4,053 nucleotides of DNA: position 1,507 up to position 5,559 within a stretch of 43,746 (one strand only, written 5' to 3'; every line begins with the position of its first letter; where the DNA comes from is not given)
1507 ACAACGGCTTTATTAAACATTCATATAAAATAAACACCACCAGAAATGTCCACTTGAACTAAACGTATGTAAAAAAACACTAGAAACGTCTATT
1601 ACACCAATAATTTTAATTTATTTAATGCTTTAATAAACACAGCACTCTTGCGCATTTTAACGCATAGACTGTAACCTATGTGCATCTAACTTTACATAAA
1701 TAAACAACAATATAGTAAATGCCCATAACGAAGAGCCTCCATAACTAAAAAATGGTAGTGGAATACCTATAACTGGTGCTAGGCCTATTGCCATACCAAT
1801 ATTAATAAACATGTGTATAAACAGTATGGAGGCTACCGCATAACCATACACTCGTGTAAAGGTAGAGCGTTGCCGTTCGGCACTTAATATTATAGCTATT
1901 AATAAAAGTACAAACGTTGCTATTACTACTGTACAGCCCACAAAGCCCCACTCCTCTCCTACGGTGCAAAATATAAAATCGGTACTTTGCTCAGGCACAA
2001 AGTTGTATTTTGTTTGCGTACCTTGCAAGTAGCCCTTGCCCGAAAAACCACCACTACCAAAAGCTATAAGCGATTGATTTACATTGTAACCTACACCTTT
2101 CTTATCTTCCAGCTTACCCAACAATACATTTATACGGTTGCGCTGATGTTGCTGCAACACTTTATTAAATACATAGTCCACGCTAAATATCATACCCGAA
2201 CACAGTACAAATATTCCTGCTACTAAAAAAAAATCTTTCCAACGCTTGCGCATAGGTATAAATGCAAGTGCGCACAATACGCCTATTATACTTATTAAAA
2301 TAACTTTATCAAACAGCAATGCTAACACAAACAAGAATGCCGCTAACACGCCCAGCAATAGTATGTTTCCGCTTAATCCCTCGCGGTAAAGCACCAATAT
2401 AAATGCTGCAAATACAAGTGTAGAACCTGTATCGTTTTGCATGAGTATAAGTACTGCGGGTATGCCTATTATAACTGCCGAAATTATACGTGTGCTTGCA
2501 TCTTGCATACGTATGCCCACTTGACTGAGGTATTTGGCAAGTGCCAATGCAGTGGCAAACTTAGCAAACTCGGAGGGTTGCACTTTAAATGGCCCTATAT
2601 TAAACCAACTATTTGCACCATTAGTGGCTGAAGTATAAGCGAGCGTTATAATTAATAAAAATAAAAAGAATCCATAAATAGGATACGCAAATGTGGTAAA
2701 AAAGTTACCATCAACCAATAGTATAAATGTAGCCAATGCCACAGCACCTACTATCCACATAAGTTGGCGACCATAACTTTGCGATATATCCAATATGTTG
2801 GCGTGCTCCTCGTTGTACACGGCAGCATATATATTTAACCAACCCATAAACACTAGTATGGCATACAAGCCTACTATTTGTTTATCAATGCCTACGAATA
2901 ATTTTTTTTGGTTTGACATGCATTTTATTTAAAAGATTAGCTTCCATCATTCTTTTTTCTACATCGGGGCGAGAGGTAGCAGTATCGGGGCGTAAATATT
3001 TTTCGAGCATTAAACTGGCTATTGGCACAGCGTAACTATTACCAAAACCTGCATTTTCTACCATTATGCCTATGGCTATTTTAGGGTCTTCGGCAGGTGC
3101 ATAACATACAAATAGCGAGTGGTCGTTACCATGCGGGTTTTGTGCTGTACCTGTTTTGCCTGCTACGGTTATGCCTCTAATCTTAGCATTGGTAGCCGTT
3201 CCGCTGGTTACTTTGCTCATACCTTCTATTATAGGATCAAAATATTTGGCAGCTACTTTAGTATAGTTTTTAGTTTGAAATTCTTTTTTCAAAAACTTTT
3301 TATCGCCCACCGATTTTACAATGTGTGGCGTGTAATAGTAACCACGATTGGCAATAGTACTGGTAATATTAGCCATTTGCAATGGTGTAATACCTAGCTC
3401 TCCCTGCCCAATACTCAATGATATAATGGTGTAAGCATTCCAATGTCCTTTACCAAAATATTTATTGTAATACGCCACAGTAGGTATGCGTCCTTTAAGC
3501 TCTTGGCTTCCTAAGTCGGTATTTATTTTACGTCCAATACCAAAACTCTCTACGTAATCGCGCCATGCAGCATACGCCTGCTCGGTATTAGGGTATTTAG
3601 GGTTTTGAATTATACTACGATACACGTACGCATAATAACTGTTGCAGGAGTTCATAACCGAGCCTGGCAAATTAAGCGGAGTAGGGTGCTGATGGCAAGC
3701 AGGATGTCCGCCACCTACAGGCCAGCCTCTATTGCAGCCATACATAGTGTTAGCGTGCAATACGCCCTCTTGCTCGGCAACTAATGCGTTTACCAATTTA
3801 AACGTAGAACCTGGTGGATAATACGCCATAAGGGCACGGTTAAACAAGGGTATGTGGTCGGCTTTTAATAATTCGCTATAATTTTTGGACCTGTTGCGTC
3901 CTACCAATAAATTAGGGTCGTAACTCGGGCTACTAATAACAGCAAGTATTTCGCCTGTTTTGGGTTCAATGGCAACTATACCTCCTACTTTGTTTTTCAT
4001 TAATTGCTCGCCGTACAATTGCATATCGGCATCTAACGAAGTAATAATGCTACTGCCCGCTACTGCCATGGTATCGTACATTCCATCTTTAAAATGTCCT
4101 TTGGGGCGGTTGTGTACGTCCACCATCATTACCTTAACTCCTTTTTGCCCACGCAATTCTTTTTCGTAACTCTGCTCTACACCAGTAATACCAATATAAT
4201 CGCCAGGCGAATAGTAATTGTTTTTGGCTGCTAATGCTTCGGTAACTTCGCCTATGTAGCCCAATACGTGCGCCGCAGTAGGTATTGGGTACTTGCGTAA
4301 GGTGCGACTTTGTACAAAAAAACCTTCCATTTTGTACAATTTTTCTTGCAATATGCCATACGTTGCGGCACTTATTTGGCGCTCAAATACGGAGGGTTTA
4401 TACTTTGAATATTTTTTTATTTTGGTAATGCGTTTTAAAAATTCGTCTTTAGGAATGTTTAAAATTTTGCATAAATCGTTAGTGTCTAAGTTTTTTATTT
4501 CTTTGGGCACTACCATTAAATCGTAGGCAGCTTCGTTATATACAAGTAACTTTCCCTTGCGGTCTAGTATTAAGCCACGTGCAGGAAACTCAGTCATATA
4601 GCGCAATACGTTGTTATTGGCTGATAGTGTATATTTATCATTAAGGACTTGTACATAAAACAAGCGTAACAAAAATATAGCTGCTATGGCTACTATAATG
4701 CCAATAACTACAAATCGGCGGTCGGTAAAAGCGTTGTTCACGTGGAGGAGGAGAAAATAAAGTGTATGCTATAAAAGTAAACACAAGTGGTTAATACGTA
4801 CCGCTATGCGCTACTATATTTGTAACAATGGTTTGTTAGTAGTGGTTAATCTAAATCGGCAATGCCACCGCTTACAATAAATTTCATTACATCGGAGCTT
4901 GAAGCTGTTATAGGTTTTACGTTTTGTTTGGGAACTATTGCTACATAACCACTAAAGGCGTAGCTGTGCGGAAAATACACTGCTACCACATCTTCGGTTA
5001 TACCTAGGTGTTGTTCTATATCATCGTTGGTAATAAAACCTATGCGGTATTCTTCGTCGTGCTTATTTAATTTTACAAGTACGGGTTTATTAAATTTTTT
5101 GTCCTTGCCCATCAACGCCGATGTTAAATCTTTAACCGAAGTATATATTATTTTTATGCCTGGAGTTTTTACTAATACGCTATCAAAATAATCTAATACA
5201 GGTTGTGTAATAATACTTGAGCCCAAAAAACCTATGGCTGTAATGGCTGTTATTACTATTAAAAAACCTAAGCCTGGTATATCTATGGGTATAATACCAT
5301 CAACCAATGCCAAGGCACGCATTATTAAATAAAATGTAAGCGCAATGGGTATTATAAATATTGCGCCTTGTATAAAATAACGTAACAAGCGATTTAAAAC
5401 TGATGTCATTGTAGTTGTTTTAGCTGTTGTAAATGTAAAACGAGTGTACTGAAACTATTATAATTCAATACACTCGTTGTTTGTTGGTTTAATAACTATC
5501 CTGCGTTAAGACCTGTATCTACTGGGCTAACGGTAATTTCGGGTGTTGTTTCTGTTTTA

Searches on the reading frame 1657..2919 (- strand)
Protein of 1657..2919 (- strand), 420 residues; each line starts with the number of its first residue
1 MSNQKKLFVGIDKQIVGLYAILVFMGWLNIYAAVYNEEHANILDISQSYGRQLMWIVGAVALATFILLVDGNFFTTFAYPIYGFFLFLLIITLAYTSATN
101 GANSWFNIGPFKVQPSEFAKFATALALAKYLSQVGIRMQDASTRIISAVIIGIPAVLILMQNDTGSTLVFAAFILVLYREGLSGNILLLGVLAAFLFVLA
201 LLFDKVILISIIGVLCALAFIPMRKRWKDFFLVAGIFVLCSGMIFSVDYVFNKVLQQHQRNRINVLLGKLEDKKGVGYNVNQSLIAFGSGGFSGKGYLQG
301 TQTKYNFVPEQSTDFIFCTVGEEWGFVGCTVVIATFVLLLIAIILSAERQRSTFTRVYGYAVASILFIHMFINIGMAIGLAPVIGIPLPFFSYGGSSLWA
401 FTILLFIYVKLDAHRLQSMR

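Call 60: search_protein_families(library=pfam, max_evalue=0.00001, proteins=[window:1657-2919:-])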
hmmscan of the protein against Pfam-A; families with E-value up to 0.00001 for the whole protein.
window:1657-2919:- (420 aa): 1 family
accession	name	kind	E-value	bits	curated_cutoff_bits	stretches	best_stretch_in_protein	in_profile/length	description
PF01098.24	FTSW_RODA_SPOVE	-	3.2e-76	257.1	26.4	2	226-415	174-354/356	Cell cycle protein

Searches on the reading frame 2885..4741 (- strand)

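Call 60: search_protein_families(library=pfam, max_evalue=0.00001, proteins=[window:2885-4741:-])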
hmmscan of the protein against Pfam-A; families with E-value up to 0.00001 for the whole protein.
window:2885-4741:- (618 aa): 2 families
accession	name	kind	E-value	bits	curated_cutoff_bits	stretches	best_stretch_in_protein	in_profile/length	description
PF00905.27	Transpeptidase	-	1.5e-55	189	22.1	1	253-576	1-295/299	Penicillin binding protein transpeptidase domain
PF03717.20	PBP_dimer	-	5.7e-41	141.3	24.4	1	53-213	4-175/180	Penicillin-binding Protein dimerisation domain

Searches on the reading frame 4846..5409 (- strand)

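Call 60: search_protein_families(library=pfam, max_evalue=0.00001, proteins=[window:4846-5409:-])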
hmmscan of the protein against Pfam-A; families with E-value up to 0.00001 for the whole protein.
window:4846-5409:- (187 aa): 1 family
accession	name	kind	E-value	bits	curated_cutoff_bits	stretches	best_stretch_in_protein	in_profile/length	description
PF04367.18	DUF502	-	2.3e-26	92.2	23.8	1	50-153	1-106/107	Protein of unknown function (DUF502)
